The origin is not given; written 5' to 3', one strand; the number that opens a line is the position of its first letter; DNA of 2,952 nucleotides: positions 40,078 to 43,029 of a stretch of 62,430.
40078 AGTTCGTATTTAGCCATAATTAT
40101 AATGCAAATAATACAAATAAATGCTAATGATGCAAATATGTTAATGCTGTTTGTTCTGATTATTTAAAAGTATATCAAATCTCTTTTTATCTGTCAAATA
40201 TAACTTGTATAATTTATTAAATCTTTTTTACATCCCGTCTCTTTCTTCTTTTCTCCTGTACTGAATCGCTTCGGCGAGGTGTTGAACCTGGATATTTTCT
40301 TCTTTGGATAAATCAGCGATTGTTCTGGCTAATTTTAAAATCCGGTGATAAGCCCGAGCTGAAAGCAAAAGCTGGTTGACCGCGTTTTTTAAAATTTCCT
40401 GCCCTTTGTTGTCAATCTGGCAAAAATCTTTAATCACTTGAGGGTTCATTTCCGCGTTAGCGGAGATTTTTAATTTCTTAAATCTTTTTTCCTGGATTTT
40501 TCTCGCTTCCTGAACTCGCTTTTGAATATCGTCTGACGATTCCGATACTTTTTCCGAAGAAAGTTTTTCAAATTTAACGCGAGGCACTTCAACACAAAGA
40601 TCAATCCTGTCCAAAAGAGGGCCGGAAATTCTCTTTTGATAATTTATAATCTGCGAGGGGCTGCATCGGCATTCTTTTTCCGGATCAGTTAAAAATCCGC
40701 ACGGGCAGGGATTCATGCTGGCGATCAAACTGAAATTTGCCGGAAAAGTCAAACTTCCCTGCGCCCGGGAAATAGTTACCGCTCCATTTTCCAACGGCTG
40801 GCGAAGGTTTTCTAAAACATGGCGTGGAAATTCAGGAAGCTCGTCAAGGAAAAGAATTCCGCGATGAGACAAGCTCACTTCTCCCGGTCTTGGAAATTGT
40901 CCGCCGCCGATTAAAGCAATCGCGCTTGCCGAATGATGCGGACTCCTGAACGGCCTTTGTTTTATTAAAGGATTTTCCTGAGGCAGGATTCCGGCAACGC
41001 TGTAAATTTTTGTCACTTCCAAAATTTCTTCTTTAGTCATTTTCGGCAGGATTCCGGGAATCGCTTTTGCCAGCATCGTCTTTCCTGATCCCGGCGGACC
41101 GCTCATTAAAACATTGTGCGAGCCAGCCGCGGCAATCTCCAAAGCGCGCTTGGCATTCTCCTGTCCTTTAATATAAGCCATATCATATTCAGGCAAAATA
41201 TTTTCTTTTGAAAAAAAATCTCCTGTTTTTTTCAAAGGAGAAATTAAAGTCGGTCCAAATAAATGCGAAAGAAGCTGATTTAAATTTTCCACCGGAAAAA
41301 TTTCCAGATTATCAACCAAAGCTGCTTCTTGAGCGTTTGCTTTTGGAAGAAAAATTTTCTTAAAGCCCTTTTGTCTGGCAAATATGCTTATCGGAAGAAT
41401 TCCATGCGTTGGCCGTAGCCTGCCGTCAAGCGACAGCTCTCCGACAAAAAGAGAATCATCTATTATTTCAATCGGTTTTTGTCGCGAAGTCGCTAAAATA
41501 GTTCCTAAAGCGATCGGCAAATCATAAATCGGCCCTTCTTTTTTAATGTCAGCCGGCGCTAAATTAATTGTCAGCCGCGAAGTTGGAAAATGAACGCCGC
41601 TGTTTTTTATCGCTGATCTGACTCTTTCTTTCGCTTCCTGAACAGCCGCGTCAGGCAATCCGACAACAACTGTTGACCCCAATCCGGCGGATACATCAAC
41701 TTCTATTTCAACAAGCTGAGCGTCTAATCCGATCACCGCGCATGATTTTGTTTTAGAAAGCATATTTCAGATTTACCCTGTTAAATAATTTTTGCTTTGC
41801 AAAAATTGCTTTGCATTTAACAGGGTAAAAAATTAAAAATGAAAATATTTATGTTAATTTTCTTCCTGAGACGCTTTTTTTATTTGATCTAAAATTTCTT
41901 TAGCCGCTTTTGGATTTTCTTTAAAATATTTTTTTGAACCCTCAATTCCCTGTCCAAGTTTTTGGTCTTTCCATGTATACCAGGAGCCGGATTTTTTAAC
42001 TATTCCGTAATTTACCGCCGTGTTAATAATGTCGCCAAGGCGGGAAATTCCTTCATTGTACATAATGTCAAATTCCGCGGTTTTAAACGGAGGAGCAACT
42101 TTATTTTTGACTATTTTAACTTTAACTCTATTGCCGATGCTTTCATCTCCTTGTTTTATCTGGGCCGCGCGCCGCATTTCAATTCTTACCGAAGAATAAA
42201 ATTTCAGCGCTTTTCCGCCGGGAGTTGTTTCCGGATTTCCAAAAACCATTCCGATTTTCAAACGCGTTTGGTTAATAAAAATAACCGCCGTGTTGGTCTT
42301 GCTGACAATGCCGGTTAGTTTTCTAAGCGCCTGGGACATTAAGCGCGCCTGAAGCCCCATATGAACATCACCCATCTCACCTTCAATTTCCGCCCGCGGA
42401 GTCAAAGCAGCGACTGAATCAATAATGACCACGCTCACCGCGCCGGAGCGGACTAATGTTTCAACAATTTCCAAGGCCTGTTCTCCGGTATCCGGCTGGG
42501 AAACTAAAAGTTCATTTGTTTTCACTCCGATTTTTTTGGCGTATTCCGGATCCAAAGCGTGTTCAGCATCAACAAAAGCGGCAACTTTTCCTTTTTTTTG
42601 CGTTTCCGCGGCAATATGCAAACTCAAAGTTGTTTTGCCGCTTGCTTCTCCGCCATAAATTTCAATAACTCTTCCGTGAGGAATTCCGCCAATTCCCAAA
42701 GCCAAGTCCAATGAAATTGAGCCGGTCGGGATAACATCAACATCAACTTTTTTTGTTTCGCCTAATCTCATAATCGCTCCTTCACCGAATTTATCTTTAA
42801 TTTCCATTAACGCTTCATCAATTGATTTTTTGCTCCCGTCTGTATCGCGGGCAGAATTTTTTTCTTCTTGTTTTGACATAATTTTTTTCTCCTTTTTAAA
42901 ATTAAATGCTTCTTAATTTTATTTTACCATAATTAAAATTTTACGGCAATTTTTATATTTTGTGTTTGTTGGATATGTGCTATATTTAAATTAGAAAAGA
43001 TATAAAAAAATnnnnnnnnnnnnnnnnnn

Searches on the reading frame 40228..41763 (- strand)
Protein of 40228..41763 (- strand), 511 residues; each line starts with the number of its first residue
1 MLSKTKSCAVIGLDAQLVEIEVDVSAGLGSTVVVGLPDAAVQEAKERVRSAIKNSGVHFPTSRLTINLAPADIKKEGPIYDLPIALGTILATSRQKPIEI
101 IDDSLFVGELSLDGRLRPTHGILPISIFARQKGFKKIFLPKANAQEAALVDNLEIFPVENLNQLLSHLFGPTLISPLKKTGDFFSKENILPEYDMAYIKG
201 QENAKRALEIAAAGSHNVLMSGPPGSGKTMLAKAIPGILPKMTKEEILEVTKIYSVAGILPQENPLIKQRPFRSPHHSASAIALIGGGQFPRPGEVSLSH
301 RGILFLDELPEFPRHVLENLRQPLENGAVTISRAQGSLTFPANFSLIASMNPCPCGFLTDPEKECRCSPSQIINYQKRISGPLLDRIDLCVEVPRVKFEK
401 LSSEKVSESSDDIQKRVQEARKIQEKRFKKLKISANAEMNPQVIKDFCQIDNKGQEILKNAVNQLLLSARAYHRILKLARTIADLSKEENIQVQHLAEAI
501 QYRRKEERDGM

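Call 113: search_protein_families(library=pfam, proteins=[L049:5972-6460:-, L056:227-643:-], max_evalue=1)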
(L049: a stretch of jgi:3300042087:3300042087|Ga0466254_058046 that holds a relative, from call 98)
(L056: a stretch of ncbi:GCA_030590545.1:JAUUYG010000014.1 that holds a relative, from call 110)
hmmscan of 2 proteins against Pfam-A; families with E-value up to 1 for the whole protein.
L049:5972-6460:- (162 aa): 1 family
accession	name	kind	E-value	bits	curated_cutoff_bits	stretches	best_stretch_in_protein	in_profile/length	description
PF18373.7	Spectrin_2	-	0.051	14.2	26.4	1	114-161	21-65/78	Spectrin like domain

L056:227-643:- (138 aa): 6 families
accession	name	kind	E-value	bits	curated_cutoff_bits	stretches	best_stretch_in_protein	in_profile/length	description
PF04675.19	DNA_ligase_A_N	-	0.018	15.7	24.6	1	17-87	69-130/174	DNA ligase N terminus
PF03194.20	LUC7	-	0.055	13.7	33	1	31-124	116-196/246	LUC7 N_terminus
PF02996.22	Prefoldin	-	0.073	13.5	23.2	0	32-63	71-102/120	Prefoldin subunit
PF01580.24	FtsK_SpoIIIE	-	0.081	12.8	24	1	30-86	96-152/221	FtsK/SpoIIIE family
PF01166.23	TSC22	-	0.099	13.3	30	1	40-62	16-38/57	TSC-22/dip/bun family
PF04253.20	TFR_dimer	-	0.14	12.5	27.1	1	37-129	7-99/121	Transferrin receptor-like dimerisation domain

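Call 114: search_protein_families(library=phrogs, proteins=[L049:5972-6460:-, L056:227-643:-], max_evalue=1)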
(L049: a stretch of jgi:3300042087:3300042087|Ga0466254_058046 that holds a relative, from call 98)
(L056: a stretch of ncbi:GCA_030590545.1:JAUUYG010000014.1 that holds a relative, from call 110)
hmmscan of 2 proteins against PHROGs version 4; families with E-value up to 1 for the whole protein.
L049:5972-6460:- (162 aa): 0 families

L056:227-643:- (138 aa): 4 families
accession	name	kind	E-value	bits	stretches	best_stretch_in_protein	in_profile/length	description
phrog_13423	-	DNA, RNA and nucleotide metabolism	0.083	13.7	1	75-95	9-29/64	exonuclease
phrog_13250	-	unknown function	0.28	12.4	1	102-123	53-74/80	-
phrog_29760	-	unknown function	0.59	11.7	0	23-59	19-55/81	-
phrog_9414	-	unknown function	0.92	10.6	0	35-63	41-69/71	-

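Call 115: search_protein_families(library=padloc, proteins=[L049:5972-6460:-, L056:227-643:-], max_evalue=0.1)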
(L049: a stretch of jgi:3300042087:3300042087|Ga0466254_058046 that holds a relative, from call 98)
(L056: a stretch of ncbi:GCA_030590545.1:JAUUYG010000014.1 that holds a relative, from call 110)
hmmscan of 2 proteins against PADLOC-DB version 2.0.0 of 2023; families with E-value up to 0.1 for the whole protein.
L049:5972-6460:- (162 aa): 0 families

L056:227-643:- (138 aa): 1 family
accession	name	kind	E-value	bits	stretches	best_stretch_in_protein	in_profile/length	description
PDLC00509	JetC1|JetC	-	0.0059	12.7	1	17-96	316-392/1158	DUF3584 domain; MukB-like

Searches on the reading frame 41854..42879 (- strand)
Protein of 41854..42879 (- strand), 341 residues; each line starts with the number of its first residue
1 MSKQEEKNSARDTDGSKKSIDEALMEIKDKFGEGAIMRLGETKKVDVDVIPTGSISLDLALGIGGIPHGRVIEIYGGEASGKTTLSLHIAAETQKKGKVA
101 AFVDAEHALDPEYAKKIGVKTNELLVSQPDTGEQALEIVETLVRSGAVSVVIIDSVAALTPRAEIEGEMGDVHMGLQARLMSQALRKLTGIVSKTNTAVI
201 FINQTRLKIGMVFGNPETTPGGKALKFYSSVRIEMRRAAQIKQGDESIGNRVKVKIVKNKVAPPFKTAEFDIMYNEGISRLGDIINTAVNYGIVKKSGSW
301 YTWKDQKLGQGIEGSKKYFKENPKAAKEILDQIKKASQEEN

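Call 95: list_cluster_members(proteins=[window:41854-42879:-, window:31870-33399:-, window:40228-41763:-])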
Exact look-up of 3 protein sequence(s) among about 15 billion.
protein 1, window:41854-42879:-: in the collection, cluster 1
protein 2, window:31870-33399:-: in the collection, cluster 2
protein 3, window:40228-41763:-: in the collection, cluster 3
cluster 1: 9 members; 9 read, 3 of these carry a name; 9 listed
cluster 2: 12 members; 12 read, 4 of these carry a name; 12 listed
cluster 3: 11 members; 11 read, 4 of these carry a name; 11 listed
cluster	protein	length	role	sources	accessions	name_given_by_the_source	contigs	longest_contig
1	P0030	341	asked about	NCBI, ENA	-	-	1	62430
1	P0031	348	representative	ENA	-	-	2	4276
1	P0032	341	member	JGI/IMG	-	recombination protein RecA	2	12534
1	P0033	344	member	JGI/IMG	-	recombination protein RecA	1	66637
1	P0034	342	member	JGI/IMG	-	recombination protein RecA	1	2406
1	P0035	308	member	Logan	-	-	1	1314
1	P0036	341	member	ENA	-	-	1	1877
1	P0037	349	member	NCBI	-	-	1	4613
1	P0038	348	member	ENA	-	-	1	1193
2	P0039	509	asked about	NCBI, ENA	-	-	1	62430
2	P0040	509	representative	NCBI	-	-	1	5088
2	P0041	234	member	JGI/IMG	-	ribonuclease Y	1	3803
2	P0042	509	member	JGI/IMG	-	ribonuclease Y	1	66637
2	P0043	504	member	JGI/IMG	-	ribonuclease Y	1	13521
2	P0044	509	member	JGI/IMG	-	ribonuclease Y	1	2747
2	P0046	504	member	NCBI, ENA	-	-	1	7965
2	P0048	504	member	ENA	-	-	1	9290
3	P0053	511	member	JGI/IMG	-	magnesium chelatase family protein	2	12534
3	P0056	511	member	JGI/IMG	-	magnesium chelatase family protein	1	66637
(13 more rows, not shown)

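Call 98: find_encoding_contigs(protein=P0056, flank=10000, max_places=5)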
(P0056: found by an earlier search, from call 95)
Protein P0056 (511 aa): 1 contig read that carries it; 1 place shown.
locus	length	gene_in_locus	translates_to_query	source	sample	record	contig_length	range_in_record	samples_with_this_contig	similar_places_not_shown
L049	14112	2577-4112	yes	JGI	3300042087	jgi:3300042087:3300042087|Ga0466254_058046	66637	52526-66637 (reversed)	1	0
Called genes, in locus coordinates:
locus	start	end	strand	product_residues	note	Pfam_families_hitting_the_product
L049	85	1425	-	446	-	PF00675:Peptidase_M16, PF05193:Peptidase_M16_C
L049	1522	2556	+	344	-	PF00154:RecA_N, PF08423:Rad51, PF06745:ATPase (weak), PF27531:MT3502_N (weak), PF21096:RecA_C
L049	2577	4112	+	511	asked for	PF05362:Lon_C (weak), PF13541:ChlI, PF00493:MCM (faint), PF00158:Sigma54_activat (weak), PF01078:Mg_chelatase, PF07728:AAA_5, PF13335:Mg_chelatase_C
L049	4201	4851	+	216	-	-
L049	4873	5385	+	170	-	PF00436:SSB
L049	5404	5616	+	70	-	PF01084:Ribosomal_S18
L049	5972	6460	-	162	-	-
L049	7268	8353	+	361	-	PF21543:CvfB_2nd (faint), PF23459:S1_RRP5 (faint), PF13509:S1_2 (faint), PF00575:S1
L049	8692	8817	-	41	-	-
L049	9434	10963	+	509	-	PF12072:RNase_Y_N, PF00013:KH_1, PF22891:KH_PNO1_2nd (weak), PF01966:HD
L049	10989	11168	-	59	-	-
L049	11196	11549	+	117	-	-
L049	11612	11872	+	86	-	-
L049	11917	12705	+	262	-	-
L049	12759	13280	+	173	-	-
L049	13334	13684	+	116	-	-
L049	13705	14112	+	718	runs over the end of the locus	-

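Call 104: find_encoding_contigs(protein=P0053, flank=10000, max_places=5)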
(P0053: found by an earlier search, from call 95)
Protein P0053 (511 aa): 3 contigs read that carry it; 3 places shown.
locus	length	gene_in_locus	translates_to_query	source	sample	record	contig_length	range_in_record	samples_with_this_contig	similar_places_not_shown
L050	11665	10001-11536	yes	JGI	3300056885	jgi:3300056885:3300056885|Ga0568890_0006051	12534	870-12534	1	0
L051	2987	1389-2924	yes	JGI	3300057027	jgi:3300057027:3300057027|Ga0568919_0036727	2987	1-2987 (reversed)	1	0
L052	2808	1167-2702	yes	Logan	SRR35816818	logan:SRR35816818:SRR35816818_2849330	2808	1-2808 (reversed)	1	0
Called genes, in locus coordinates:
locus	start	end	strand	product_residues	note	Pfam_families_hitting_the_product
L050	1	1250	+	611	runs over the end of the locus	PF01935:DUF87, PF12846:AAA_10 (weak), PF19044:P-loop_TraG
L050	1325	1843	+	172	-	-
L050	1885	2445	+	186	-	-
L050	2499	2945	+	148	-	PF18895:T4SS_pilin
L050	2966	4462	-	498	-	PF04932:Wzy_C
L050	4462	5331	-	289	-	PF00535:Glycos_transf_2, PF13641:Glyco_tranf_2_3, PF13712:Glyco_tranf_2_5 (weak), PF13632:Glyco_trans_2_3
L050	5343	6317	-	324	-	PF03990:DUF348 (weak), PF07501:G5, PF03330:DPBB_1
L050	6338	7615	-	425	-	PF26449:DUF8128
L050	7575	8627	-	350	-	PF01594:AI-2E_transport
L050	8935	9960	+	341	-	PF00154:RecA_N, PF08423:Rad51, PF06745:ATPase (weak), PF27531:MT3502_N (faint), PF21096:RecA_C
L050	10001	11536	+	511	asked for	PF05362:Lon_C (weak), PF13541:ChlI, PF00158:Sigma54_activat (faint), PF01078:Mg_chelatase, PF07728:AAA_5, PF00493:MCM (weak), PF13335:Mg_chelatase_C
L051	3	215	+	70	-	?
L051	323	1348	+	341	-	PF00154:RecA_N, PF08423:Rad51, PF06745:ATPase (weak), PF27531:MT3502_N (faint), PF21096:RecA_C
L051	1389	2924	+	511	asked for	PF05362:Lon_C (weak), PF13541:ChlI, PF00158:Sigma54_activat (faint), PF01078:Mg_chelatase, PF07728:AAA_5, PF00493:MCM (weak), PF13335:Mg_chelatase_C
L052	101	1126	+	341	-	PF00154:RecA_N, PF08423:Rad51, PF06745:ATPase (weak), PF27531:MT3502_N (faint), PF21096:RecA_C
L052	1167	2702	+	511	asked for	PF05362:Lon_C (weak), PF13541:ChlI, PF00158:Sigma54_activat (faint), PF01078:Mg_chelatase, PF07728:AAA_5, PF00493:MCM (weak), PF13335:Mg_chelatase_C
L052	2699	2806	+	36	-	?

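Call 105: find_encoding_contigs(protein=P0043, flank=10000, max_places=5)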
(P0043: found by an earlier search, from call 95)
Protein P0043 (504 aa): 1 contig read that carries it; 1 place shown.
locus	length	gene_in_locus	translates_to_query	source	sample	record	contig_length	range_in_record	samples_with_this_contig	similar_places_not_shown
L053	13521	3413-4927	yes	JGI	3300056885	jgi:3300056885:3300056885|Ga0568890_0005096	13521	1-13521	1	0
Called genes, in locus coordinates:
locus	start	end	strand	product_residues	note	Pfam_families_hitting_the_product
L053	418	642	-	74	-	-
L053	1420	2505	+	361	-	PF21543:CvfB_2nd (faint), PF23459:S1_RRP5 (faint), PF13509:S1_2 (faint), PF00575:S1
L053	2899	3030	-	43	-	-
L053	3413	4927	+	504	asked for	PF12072:RNase_Y_N, PF22891:KH_PNO1_2nd (faint), PF00013:KH_1, PF01966:HD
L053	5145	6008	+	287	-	-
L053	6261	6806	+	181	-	PF00300:His_Phos_1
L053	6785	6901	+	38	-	-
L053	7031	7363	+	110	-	-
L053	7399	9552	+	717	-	-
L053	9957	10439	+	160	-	PF01025:GrpE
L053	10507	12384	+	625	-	PF00012:HSP70, PF06723:MreB_Mbl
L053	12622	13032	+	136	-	PF13612:DDE_Tnp_1_3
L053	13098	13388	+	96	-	PF13612:DDE_Tnp_1_3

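Call 106: find_encoding_contigs(protein=P0048, flank=10000, max_places=5)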
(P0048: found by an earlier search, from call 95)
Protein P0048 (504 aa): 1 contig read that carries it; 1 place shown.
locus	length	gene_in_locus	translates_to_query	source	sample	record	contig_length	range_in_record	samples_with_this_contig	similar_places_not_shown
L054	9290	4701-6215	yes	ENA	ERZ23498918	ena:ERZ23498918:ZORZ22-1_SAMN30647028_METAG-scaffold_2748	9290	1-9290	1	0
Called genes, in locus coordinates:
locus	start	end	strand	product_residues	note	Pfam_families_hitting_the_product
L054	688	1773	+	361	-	PF21543:CvfB_2nd (faint), PF13509:S1_2 (faint), PF00575:S1, PF23459:S1_RRP5 (weak)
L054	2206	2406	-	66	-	-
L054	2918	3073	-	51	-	-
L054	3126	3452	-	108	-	-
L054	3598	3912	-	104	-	PF22600:MTPAP-like_central (weak), PF01909:NTP_transf_2, PF18765:Polbeta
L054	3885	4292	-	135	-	PF05168:HEPN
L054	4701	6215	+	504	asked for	PF12072:RNase_Y_N, PF00013:KH_1, PF22891:KH_PNO1_2nd (weak), PF01966:HD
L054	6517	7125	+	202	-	PF03848:TehB, PF02353:CMAS (weak), PF13489:Methyltransf_23, PF13847:Methyltransf_31, PF13649:Methyltransf_25, PF08241:Methyltransf_11, PF08242:Methyltransf_12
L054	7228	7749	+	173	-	-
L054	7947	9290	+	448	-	?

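Call 109: find_encoding_contigs(protein=P0046, flank=10000, max_places=5)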
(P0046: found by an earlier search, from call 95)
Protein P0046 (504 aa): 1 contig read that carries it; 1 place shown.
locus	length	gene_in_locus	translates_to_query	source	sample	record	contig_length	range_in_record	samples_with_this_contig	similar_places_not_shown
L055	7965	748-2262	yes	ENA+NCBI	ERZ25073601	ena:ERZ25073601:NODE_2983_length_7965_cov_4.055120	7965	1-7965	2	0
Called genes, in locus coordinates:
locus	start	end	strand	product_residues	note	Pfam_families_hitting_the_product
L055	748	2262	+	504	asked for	PF12072:RNase_Y_N, PF00013:KH_1, PF22891:KH_PNO1_2nd (weak), PF01966:HD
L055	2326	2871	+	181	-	PF00300:His_Phos_1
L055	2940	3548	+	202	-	PF03848:TehB, PF02353:CMAS (weak), PF13489:Methyltransf_23, PF13847:Methyltransf_31, PF13649:Methyltransf_25, PF08241:Methyltransf_11, PF08242:Methyltransf_12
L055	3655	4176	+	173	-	-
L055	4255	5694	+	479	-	PF14010:PEPcase_2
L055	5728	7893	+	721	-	-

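Call 110: find_encoding_contigs(protein=P0040, flank=10000, max_places=5)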
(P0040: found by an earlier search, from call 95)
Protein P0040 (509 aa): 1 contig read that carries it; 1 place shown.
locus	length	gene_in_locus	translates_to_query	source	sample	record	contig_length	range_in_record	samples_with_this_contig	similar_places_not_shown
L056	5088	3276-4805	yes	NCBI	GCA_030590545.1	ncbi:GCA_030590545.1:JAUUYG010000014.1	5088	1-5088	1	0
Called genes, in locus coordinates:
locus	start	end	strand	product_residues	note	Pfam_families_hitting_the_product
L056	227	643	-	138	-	-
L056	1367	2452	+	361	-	PF21543:CvfB_2nd (faint), PF23459:S1_RRP5 (faint), PF13509:S1_2 (faint), PF00575:S1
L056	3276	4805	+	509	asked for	PF12072:RNase_Y_N, PF00013:KH_1, PF22891:KH_PNO1_2nd (weak), PF01966:HD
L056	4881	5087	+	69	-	?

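Call 113: search_protein_families(library=pfam, proteins=[L049:5972-6460:-, L056:227-643:-], max_evalue=1)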
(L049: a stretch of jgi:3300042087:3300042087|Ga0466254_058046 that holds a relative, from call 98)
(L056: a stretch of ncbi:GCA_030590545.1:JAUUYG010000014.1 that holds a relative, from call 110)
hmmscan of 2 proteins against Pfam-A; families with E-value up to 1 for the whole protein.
L049:5972-6460:- (162 aa): 1 family
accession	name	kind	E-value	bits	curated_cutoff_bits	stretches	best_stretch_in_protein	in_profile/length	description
PF18373.7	Spectrin_2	-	0.051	14.2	26.4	1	114-161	21-65/78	Spectrin like domain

L056:227-643:- (138 aa): 6 families
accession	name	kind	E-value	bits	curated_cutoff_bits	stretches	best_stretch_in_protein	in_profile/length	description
PF04675.19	DNA_ligase_A_N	-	0.018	15.7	24.6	1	17-87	69-130/174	DNA ligase N terminus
PF03194.20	LUC7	-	0.055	13.7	33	1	31-124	116-196/246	LUC7 N_terminus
PF02996.22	Prefoldin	-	0.073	13.5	23.2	0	32-63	71-102/120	Prefoldin subunit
PF01580.24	FtsK_SpoIIIE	-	0.081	12.8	24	1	30-86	96-152/221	FtsK/SpoIIIE family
PF01166.23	TSC22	-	0.099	13.3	30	1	40-62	16-38/57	TSC-22/dip/bun family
PF04253.20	TFR_dimer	-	0.14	12.5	27.1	1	37-129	7-99/121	Transferrin receptor-like dimerisation domain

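Call 114: search_protein_families(library=phrogs, proteins=[L049:5972-6460:-, L056:227-643:-], max_evalue=1)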
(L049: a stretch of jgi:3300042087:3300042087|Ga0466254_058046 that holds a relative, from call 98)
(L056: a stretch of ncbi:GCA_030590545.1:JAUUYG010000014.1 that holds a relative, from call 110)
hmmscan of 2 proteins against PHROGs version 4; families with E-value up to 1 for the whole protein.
L049:5972-6460:- (162 aa): 0 families

L056:227-643:- (138 aa): 4 families
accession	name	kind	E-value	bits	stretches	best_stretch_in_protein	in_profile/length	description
phrog_13423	-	DNA, RNA and nucleotide metabolism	0.083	13.7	1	75-95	9-29/64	exonuclease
phrog_13250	-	unknown function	0.28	12.4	1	102-123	53-74/80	-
phrog_29760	-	unknown function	0.59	11.7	0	23-59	19-55/81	-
phrog_9414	-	unknown function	0.92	10.6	0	35-63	41-69/71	-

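Call 115: search_protein_families(library=padloc, proteins=[L049:5972-6460:-, L056:227-643:-], max_evalue=0.1)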
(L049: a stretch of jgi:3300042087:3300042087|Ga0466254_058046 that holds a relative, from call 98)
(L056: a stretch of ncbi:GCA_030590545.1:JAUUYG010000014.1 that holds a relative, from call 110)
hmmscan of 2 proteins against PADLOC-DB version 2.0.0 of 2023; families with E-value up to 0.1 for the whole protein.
L049:5972-6460:- (162 aa): 0 families

L056:227-643:- (138 aa): 1 family
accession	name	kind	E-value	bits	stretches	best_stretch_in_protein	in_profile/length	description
PDLC00509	JetC1|JetC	-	0.0059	12.7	1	17-96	316-392/1158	DUF3584 domain; MukB-like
